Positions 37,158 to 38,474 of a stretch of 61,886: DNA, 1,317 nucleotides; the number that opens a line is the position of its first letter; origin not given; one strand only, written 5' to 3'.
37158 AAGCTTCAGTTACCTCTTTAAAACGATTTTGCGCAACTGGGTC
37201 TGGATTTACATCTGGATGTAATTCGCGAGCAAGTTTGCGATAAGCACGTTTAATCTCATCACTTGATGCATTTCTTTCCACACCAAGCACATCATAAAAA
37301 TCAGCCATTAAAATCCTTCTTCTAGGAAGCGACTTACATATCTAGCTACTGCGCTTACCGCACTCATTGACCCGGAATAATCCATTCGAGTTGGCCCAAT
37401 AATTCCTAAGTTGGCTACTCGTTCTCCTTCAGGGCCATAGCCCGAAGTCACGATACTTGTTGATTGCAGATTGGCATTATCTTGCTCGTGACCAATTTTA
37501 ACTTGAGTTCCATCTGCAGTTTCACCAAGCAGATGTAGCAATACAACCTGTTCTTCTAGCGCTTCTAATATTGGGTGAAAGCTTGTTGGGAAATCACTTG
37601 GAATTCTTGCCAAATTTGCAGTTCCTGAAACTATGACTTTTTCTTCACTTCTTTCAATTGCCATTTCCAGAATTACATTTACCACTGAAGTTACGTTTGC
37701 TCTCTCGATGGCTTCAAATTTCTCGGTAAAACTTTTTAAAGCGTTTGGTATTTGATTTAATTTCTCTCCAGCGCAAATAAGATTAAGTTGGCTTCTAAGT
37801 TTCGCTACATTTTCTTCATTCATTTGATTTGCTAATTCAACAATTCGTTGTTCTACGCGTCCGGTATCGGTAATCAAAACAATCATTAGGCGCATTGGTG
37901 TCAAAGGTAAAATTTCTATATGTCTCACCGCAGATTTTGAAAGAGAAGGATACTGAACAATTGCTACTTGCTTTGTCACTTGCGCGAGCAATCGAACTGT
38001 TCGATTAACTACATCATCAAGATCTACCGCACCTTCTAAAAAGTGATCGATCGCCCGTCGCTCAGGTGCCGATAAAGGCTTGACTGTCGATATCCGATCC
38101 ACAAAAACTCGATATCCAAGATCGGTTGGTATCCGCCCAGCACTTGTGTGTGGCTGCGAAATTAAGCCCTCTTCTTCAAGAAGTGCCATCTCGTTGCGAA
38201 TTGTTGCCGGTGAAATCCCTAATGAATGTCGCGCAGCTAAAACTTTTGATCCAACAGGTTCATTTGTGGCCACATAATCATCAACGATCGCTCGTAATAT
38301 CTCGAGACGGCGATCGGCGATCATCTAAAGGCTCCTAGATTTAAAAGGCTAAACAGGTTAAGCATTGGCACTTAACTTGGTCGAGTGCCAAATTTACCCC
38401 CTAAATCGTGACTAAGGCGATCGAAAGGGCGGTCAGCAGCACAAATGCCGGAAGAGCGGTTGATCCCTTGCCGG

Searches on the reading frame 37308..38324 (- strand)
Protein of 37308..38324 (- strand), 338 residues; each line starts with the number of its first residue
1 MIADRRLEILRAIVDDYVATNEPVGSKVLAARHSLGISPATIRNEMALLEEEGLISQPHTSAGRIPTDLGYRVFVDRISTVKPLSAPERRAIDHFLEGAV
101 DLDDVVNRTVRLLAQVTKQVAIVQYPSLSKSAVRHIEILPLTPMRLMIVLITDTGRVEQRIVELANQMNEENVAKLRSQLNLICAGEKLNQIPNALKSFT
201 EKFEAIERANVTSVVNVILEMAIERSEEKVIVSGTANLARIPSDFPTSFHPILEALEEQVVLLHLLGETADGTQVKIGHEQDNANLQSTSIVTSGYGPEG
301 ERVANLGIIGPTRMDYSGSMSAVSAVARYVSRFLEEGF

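Call 6: search_protein_families(library=pfam, proteins=[window:37308-38324:-], max_evalue=0.01)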
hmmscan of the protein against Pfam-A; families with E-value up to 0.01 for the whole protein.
window:37308-38324:- (338 aa): 4 families
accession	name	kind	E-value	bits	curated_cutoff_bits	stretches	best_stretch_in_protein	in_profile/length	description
PF01628.27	HrcA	-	1.5e-56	192.2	22.2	1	103-319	1-214/215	HrcA protein C terminal domain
PF03444.21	HrcA_DNA-bdg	-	3.7e-05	23.7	21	1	6-73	6-72/79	Winged helix-turn-helix transcription repressor, HrcA DNA-binding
PF21715.3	CggR_N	-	0.00052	20.1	30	1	4-73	3-63/71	CggR N-terminal DNA binding domain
PF08220.18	HTH_DeoR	-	0.0036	17.5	21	0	34-62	23-51/57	DeoR-like helix-turn-helix domain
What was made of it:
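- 37308..38324 (-): hrcA, the heat-inducible transcription repressor. It is intact (338 aa). Pfam PF01628, E = 1.5e-56 (call 6).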

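Call 7: find_related_loci(query=window:37308-38324:-, collection=genome_contigs, flank=4000)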
Query window:37308-38324:- (338 aa) in genome_contigs; peptide patterns used: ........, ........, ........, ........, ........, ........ (x = any residue, [..] = any of these).
150 stretches matched a pattern; 28 encode a relative of the query (tblastn E <= 1e-3); 26 distinct loci.
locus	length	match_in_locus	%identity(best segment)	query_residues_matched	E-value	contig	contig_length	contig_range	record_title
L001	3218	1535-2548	96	1-338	0e+0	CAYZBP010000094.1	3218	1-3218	MAG TPA_asm: uncultured Bifidobacterium sp. isolate binchicken_co175_326 genome assembly, contig: NODE_64609_length_3218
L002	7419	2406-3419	96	1-338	0e+0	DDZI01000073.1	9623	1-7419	MAG TPA_asm: Actinobacteria bacterium UBA3012 UBA3012_contig_35, whole genome shotgun sequence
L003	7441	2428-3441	96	1-338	0e+0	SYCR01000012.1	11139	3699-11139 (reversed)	MAG: Actinomycetota bacterium isolate F1-20-MAGs198 F1-20__c45123, whole genome shotgun sequence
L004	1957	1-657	95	120-338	6e-146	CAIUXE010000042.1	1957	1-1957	MAG: uncultured actinobacterium isolate Kiruna3_bin-1268 genome assembly, contig: bin-1268:042/210, whole genome shotgun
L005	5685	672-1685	96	1-338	0e+0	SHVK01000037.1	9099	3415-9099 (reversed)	MAG: Candidatus Nanopelagicaceae bacterium isolate Baikal-deep-G34 BACOMB-C36544, whole genome shotgun sequence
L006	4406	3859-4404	97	1-182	3e-114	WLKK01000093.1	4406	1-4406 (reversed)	MAG: Actinomycetota bacterium isolate UFOp-RH-15aug16-288 RH-15aug16-288-c93, whole genome shotgun sequence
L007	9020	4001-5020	47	5-334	7e-94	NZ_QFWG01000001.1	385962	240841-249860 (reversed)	Pseudoglutamicibacter cumminsii strain IME1328 IME1328_01, whole genome shotgun sequence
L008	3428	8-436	96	196-338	1e-87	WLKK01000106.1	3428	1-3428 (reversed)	MAG: Actinomycetota bacterium isolate UFOp-RH-15aug16-288 RH-15aug16-288-c106, whole genome shotgun sequence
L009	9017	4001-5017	37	4-338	3e-65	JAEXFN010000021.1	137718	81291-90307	MAG: Bacillota bacterium isolate OH_HBB_250 k127_577929, whole genome shotgun sequence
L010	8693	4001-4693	71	1-335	1e-55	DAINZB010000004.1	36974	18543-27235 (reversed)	MAG TPA_asm: Candidatus Nanopelagicaceae bacterium isolate CTOTU22346 NODE_202_length_36974_cov_10.763807, whole genome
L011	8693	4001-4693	71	1-335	8e-56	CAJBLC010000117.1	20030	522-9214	MAG: uncultured actinobacterium isolate E-1_bin-164 genome assembly, contig: bin-164:117/170, whole genome shotgun seque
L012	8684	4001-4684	71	4-335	1e-55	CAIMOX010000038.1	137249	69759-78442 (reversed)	MAG: uncultured actinobacterium isolate AM-lipid-02-D1_bin-0979 genome assembly, contig: bin-0979:38/54, whole genome sh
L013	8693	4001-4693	70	1-335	3e-55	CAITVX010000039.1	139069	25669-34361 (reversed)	MAG: uncultured actinobacterium isolate Umea2p2_bin-1367 genome assembly, contig: bin-1367:39/39, whole genome shotgun s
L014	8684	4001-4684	70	4-335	2e-54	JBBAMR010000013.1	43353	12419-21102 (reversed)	MAG: Candidatus Nanopelagicaceae bacterium isolate EUL_094 ctg13-EUL_094, whole genome shotgun sequence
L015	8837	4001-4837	67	1-335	2e-53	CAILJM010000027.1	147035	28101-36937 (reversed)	MAG: uncultured actinobacterium isolate A14_bin-3190 genome assembly, contig: bin-3190:27/39, whole genome shotgun seque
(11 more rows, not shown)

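Call 12: find_encoding_contigs(protein=window:37308-38324:-, flank=3000, max_places=10)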
Protein window:37308-38324:- (338 aa): 6 contigs read that carry it; 6 places shown.
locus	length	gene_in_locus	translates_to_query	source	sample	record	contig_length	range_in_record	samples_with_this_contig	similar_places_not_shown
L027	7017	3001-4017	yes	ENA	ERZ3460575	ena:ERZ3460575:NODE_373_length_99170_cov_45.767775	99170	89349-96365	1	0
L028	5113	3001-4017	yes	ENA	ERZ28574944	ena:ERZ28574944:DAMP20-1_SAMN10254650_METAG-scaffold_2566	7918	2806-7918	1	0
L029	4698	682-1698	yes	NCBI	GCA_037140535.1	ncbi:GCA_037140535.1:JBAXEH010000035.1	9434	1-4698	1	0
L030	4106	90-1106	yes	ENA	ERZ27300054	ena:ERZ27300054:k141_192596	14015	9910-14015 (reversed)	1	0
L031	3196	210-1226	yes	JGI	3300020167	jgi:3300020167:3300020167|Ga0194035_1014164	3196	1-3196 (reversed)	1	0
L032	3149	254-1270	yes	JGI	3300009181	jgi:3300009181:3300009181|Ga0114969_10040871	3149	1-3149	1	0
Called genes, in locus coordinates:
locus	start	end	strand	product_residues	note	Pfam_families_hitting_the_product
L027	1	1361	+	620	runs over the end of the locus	PF00009:GTP_EFTU, PF03144:GTP_EFTU_D2, PF00679:EFG_C, PF06421:LepA_C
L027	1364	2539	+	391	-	PF04055:Radical_SAM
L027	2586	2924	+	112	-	PF07291:MauE (weak), PF13564:DoxX_2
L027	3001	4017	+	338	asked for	PF01628:HrcA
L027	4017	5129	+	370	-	PF00226:DnaJ, PF01556:DnaJ_C, PF00684:DnaJ_CXXCXGXG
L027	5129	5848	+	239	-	PF20260:PUA_4, PF04452:Methyltrans_RNA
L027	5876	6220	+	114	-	PF11969:DcpS_C, PF01230:HIT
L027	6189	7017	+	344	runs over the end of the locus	PF02562:PhoH, PF13604:AAA_30 (weak), PF13245:AAA_19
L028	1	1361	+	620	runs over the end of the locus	PF00009:GTP_EFTU, PF03144:GTP_EFTU_D2, PF00679:EFG_C, PF06421:LepA_C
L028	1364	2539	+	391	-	PF04055:Radical_SAM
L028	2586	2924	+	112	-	PF07291:MauE (weak), PF13564:DoxX_2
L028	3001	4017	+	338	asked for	PF01628:HrcA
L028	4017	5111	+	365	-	?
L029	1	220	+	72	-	?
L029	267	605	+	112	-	PF07291:MauE (weak), PF13564:DoxX_2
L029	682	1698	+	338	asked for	PF01628:HrcA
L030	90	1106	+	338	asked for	PF01628:HrcA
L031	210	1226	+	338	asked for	PF01628:HrcA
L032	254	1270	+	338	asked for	PF01628:HrcA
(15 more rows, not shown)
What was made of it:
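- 37308..38324 (-): The protein sequence is identical on 6 other contigs (call 12).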

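Call 20: list_cluster_members(proteins=[L027:4017-5126:+, P0001])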
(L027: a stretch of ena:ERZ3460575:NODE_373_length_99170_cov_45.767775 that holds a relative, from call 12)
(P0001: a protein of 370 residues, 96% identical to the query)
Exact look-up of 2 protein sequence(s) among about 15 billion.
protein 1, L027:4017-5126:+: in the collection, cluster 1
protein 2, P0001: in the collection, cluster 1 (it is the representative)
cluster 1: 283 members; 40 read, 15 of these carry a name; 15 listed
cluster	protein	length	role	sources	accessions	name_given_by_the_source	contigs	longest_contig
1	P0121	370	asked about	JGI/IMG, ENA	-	-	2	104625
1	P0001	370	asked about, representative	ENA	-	-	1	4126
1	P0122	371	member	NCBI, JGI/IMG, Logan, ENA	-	molecular chaperone DnaJ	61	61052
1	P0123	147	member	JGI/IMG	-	molecular chaperone DnaJ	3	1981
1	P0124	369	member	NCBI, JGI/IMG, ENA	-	molecular chaperone DnaJ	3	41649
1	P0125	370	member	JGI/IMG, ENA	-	molecular chaperone DnaJ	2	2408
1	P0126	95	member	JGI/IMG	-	molecular chaperone DnaJ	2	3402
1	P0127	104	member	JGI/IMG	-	molecular chaperone DnaJ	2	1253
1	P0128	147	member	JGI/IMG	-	molecular chaperone DnaJ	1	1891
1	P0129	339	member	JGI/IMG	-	molecular chaperone DnaJ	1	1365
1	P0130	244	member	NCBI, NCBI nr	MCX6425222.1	MAG: molecular chaperone DnaJ, partial [Actinobacteria bacterium] | molecular chaperone DnaJ [Actinomycetota bacterium]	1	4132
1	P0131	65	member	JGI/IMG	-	molecular chaperone DnaJ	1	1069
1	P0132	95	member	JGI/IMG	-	molecular chaperone DnaJ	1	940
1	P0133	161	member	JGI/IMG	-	molecular chaperone DnaJ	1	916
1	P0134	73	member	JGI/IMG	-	molecular chaperone DnaJ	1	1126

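Call 25: search_solved_structures(query=L027:4017-5126:+, max_evalue=1e-20, show_alignments=2)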
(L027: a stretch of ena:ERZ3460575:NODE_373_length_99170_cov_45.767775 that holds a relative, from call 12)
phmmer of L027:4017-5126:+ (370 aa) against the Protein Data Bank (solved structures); distinct sequences matched with E-value up to 1e-20: 15.
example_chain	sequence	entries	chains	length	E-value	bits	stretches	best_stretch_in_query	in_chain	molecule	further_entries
6jzb_A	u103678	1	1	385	1.3e-81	277.9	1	3-368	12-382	Chaperone protein DnaJ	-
7zhs_A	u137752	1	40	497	2.2e-47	165.2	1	4-327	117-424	Ubiquitin-like protein SMT3,DnaJ homolog subfamily A member 2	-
6psi_A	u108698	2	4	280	8.2e-40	140.3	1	3-130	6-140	Chaperone protein DnaJ 2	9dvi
3lz8_A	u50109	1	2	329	7.1e-38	134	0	204-341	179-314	Putative chaperone DnaJ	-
4j80_A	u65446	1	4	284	4.7e-37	131.3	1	3-130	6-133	Chaperone protein DnaJ 2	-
7jtk_Y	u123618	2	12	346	1.5e-30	109.8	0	3-80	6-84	Flagellar radial spoke protein 16 | Radial spoke protein 16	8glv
8e2o_A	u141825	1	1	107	5.4e-27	98.2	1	3-107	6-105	Isoform 2 of DnaJ homolog subfamily A member 1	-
8wzb_B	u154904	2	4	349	5.5e-23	85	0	3-71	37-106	DnaJ homolog subfamily B member 13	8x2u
9fqr_HA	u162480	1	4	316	1.5e-22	83.5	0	3-71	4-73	DnaJ (Hsp40) related, subfamily B, member 13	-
8j07_U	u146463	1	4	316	1.8e-22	83.3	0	3-71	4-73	DnaJ homolog subfamily B member 13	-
9e5c_3l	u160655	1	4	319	4.5e-22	82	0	1-84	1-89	Chaperone protein DNAJ, putative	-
6z5n_A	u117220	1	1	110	8.9e-22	81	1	3-83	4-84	DnaJ homolog subfamily B member 1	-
4j7z_A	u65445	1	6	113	5.6e-21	78.4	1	3-71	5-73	Chaperone protein DnaJ 2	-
9dyv_A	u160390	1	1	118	6e-21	78.3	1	3-83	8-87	Chaperone protein DnaJ 2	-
6u3r_A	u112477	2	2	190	6.9e-21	78.1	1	1-83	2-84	DnaJ homolog subfamily B member 6,DnaJ homolog subfamily B member 6 | DnaJ homolog subfamily B member 6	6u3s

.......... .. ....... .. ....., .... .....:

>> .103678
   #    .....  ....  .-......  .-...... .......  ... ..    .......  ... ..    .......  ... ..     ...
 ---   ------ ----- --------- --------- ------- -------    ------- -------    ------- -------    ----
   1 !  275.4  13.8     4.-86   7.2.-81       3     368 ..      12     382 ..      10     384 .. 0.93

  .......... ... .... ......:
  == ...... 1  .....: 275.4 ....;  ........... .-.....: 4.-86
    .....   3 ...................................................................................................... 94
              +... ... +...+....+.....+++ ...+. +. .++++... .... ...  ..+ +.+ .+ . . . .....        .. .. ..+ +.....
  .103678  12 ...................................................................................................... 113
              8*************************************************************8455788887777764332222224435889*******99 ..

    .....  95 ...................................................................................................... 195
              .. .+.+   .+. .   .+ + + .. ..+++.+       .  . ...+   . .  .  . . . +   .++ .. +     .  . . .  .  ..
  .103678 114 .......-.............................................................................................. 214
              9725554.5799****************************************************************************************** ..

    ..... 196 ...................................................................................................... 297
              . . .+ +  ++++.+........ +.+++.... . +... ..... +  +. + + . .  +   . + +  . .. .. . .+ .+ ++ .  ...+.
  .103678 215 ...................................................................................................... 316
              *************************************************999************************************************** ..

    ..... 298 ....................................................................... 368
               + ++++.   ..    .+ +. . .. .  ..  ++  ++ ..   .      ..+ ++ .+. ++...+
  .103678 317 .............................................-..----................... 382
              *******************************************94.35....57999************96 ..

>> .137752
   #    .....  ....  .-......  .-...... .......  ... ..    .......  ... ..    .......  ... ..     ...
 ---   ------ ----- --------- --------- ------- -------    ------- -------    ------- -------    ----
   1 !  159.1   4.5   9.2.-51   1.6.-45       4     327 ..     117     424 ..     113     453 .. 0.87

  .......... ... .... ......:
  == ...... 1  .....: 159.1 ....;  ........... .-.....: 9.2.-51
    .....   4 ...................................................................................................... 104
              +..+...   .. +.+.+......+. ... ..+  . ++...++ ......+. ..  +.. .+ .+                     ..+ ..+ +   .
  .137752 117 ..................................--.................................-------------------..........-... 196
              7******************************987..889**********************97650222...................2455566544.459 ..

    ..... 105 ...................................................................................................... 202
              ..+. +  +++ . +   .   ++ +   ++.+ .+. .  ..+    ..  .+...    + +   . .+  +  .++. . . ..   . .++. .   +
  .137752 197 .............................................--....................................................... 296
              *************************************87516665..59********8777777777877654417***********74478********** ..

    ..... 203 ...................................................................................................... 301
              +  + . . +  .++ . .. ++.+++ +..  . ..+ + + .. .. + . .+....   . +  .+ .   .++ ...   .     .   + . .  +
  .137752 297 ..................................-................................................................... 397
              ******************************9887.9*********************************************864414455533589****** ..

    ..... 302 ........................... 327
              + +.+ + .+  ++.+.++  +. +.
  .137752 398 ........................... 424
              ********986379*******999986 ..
